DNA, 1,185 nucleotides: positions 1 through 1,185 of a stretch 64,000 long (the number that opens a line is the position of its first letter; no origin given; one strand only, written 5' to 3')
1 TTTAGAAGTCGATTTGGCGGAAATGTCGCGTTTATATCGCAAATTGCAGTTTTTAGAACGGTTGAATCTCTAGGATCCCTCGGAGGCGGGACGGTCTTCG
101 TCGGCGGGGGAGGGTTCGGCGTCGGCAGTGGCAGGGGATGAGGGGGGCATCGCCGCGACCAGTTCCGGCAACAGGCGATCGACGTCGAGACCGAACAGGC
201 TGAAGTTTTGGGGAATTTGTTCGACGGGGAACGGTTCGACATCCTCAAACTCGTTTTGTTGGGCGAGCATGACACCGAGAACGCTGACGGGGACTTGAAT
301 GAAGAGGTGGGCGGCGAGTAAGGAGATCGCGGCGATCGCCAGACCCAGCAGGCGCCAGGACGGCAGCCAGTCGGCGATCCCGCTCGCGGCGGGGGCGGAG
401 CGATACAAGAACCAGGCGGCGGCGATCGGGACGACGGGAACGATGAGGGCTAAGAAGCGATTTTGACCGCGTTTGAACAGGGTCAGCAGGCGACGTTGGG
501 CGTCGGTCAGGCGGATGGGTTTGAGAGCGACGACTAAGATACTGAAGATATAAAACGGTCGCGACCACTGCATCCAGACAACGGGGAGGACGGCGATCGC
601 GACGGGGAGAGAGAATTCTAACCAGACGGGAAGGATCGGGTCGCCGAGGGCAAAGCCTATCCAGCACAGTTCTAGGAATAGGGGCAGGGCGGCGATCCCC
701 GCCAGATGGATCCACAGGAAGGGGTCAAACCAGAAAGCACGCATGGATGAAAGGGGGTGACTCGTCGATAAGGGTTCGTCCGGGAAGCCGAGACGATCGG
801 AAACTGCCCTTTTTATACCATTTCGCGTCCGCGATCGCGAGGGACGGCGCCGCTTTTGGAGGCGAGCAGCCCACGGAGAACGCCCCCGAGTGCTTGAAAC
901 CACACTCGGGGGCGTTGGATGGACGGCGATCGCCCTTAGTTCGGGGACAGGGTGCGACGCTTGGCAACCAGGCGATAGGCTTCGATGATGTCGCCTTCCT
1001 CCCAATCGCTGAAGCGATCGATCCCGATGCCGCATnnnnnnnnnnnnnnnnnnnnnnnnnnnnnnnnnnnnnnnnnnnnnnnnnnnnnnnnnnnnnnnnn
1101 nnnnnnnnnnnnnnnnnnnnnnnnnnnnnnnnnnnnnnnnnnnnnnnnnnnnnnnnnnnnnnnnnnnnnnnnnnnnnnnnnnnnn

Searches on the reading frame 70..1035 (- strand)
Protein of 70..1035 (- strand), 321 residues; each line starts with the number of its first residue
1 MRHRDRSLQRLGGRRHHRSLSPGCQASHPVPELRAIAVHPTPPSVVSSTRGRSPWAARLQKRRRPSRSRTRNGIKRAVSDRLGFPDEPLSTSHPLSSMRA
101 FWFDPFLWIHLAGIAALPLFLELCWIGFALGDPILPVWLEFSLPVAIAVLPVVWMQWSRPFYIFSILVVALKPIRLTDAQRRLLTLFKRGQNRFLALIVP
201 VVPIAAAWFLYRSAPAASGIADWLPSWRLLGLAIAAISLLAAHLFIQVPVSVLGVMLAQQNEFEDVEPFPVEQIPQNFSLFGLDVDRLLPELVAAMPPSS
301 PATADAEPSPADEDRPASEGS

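Call 71: find_encoding_contigs(protein=window:70-1035:-, flank=10000, max_places=2)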
Protein window:70-1035:- (321 aa): no gene with exactly this product is on record in the collection.
